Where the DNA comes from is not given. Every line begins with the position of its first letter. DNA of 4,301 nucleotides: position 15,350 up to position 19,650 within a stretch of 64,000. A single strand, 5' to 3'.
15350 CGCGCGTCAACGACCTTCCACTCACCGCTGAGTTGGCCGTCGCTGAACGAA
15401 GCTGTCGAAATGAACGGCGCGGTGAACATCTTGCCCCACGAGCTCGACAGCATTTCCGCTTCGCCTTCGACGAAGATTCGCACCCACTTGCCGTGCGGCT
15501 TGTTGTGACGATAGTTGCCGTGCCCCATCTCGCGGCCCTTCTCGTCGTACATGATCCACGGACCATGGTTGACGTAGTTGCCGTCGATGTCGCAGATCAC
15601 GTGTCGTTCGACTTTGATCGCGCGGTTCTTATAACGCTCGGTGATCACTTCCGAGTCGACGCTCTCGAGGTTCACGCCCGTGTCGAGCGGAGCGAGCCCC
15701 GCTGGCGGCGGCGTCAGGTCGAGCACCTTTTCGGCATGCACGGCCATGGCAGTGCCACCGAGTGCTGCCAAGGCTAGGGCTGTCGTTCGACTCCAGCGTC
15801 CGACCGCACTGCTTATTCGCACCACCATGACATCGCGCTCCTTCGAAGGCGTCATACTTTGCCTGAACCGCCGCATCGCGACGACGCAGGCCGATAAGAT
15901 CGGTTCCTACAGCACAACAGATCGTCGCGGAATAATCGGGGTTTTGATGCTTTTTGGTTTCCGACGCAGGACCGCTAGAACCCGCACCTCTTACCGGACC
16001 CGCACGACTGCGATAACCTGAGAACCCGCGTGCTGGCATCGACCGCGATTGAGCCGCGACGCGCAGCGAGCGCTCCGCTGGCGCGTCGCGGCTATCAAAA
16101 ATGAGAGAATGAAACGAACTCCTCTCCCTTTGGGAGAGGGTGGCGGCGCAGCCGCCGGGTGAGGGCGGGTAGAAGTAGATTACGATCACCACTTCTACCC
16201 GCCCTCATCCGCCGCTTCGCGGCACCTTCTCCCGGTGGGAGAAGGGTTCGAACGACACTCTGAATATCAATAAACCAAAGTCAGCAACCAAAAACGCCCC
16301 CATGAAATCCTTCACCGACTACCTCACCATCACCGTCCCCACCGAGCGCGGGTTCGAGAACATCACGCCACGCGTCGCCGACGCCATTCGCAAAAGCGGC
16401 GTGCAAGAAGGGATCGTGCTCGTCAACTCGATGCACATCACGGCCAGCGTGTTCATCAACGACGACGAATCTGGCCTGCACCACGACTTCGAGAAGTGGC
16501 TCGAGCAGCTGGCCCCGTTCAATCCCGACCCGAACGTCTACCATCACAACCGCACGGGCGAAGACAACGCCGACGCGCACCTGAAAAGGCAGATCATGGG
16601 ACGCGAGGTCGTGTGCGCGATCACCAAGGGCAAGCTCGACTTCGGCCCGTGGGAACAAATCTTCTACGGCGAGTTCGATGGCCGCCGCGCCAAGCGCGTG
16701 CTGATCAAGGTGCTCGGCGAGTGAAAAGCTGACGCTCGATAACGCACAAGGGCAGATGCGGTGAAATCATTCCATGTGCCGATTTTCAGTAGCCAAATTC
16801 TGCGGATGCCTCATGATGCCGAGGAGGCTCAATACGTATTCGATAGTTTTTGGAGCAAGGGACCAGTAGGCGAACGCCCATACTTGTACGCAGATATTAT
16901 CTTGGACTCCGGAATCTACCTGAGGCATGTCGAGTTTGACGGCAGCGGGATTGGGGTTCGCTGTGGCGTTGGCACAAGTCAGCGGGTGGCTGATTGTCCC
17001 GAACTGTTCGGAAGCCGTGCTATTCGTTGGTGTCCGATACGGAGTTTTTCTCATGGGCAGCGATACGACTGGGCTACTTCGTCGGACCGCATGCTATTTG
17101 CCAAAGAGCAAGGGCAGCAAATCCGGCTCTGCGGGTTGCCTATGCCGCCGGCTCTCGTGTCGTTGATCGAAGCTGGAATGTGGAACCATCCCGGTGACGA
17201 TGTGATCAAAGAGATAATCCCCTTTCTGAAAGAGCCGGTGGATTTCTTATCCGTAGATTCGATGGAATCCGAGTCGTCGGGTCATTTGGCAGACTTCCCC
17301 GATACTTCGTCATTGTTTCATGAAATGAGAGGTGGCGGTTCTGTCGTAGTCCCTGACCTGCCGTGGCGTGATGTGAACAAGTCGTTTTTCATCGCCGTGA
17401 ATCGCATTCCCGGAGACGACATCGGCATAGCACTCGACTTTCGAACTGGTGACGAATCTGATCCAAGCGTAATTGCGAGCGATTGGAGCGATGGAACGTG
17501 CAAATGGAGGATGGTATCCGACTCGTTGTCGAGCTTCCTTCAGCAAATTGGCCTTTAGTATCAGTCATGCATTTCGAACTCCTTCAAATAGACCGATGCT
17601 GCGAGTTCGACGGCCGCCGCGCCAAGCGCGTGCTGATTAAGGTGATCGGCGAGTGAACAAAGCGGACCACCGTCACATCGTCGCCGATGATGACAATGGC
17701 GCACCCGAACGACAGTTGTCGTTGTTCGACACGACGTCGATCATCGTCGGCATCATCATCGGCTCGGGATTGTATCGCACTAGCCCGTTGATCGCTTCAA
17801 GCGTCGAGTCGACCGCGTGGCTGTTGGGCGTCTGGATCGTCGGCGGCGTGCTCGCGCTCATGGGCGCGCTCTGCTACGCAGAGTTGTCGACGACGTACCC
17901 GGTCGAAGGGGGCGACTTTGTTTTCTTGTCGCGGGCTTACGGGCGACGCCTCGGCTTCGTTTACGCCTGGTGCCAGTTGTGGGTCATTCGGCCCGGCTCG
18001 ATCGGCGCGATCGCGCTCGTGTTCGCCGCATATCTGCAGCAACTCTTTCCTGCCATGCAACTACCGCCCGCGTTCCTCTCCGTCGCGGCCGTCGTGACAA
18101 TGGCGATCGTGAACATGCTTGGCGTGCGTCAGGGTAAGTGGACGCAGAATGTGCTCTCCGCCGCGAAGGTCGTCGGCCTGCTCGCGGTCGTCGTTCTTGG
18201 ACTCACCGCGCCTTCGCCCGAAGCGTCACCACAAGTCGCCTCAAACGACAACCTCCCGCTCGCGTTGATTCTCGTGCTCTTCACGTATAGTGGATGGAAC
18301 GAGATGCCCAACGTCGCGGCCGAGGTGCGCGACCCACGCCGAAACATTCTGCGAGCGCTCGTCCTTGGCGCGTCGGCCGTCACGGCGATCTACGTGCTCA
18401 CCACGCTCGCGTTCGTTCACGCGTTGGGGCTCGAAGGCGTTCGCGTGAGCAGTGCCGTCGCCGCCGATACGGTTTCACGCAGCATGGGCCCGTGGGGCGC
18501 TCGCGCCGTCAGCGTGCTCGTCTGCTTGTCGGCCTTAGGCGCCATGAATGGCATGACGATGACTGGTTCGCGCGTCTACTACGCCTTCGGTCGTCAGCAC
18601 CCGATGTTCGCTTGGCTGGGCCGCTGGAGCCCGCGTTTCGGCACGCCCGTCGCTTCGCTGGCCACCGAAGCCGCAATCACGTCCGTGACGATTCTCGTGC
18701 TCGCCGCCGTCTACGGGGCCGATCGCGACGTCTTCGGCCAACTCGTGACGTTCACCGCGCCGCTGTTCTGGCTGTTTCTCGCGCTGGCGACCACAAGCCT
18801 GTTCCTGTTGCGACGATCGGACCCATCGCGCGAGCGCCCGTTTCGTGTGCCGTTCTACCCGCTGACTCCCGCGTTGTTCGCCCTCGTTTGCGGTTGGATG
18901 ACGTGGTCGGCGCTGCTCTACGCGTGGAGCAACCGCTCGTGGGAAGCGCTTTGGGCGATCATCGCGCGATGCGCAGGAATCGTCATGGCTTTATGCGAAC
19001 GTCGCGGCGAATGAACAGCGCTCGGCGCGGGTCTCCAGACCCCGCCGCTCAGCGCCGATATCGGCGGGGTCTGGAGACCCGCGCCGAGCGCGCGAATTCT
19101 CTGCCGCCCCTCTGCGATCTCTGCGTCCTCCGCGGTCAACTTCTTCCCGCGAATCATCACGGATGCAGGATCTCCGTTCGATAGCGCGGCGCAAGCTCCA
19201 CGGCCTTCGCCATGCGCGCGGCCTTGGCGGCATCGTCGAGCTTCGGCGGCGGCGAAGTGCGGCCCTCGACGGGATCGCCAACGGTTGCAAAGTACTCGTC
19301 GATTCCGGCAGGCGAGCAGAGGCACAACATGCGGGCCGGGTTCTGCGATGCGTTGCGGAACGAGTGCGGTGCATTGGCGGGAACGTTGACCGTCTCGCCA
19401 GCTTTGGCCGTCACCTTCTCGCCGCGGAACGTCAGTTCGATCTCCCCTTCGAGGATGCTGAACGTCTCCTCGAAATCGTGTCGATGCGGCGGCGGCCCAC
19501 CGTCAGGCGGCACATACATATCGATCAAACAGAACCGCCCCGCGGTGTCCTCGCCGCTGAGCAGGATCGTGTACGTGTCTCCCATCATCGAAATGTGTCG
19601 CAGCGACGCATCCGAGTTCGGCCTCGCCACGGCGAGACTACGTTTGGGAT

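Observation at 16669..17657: Low-GC SUKH/SMI1-KNR4-like gene inserted exactly at the yjbQ-permease junction, bracketed by a 57-bp duplication of that junction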

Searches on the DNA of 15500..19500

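Call 64: search_rna_families(source=window, start=15500, end=19500, threshold=evalue, max_evalue=1)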
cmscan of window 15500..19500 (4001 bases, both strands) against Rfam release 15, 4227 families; matches with E-value up to 1: 12.
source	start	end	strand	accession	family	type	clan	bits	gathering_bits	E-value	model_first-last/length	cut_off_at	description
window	19018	19091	-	RF00926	MIR1151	Gene; miRNA;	-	38.8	90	0.0012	1-110/110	no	MIR1151 microRNA precursor family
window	16155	16212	+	RF03964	mir-H1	Gene; miRNA;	-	32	97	0.016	1-85/85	no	mir-H1 microRNA precursor family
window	16155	16212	-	RF03964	mir-H1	Gene; miRNA;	-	29.6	97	0.056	1-85/85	no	mir-H1 microRNA precursor family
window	19019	19089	-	RF04057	MIR1432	Gene; miRNA;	-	27.5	90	0.046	1-89/89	no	MIR1432 microRNA precursor family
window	19010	19096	-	RF01044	mir-345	Gene; miRNA;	-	26.9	65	0.0081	1-91/91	no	mir-345 microRNA precursor family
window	16145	16221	+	RF00707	mir-197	Gene; miRNA;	-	26.9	74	0.15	1-75/75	no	mir-197 microRNA precursor family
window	19022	19087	-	RF03819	mir-Ro6-3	Gene; miRNA;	-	26.3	79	0.38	1-72/72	no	mir-Ro6-3 microRNA precursor family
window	16155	16213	+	RF03778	mir-483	Gene; miRNA;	-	26.1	60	0.11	1-75/75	no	mir-483 microRNA precursor family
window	19022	19087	+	RF03819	mir-Ro6-3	Gene; miRNA;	-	25.6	79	0.56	1-72/72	no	mir-Ro6-3 microRNA precursor family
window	19019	19090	-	RF03934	mir-m107-1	Gene; miRNA;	-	24.5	83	0.26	1-65/65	no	mir-m107-1 microRNA precursor family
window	19019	19090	+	RF03934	mir-m107-1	Gene; miRNA;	-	23.9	83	0.36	1-65/65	no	mir-m107-1 microRNA precursor family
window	16147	16219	+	RF00719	mir-326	Gene; miRNA;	-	23.1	66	0.36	1-95/95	no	mir-326 microRNA precursor family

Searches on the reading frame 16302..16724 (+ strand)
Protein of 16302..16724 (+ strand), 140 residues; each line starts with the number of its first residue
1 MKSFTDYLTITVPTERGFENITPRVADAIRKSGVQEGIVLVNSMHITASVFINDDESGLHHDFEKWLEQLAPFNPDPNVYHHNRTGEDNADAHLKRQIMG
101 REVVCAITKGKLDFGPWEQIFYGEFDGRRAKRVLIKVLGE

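Call 5: search_protein_families(library=pfam, proteins=[window:16302-16724:+], max_evalue=1)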
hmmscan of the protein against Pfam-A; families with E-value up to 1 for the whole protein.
window:16302-16724:+ (140 aa): 1 family
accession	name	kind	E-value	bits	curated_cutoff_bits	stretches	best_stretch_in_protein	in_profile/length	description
PF01894.22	UPF0047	-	5.8e-36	123.6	27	1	20-137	1-117/117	Uncharacterised protein family UPF0047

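Call 6: search_protein_families(library=ncbifam, proteins=[window:16302-16724:+], max_evalue=1)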
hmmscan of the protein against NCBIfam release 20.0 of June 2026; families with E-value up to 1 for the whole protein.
window:16302-16724:+ (140 aa): 1 family
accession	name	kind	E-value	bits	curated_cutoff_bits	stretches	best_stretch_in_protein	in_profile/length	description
TIGR00149.1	TIGR00149_YjbQ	hypoth_equivalog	2.4e-30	105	67.75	1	11-140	6-132/132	secondary thiamine-phosphate synthase enzyme YjbQ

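Call 23: find_encoding_contigs(protein=window:16302-16724:+, flank=6000, max_places=8)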
Protein window:16302-16724:+ (140 aa): no gene with exactly this product is on record in the collection.

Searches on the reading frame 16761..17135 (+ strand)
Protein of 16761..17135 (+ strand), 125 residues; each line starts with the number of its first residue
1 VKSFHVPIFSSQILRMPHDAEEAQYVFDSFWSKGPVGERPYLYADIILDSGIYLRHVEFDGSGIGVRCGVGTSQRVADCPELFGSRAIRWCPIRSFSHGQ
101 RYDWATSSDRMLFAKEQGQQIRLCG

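Call 55: search_protein_families(library=pfam, alignment_id=A3, max_evalue=10)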
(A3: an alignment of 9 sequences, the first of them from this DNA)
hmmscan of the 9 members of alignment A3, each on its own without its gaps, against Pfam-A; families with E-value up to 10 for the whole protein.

A. member 1, seq(125 aa): 1 family
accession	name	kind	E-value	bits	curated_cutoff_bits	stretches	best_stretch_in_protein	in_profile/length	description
PF11389.14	Porin_OmpL1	-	0.22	11.1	27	1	48-83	187-222/272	Leptospira porin protein OmpL1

B. families by the number of members that match (of 9 scanned): 1 family
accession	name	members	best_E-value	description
PF11389.14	Porin_OmpL1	1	0.22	Leptospira porin protein OmpL1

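Call 88: find_homologous_proteins(query=A3, max_evalue=0.001)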
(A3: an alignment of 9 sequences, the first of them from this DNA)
Query A3 (9 sequences) (125 aa, profile of the alignment): 1 proteins with E <= 0.001 among 612 candidates.
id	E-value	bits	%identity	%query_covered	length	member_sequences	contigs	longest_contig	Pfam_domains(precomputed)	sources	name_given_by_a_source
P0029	2.1e-42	161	62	82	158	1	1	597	PF02493.27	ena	-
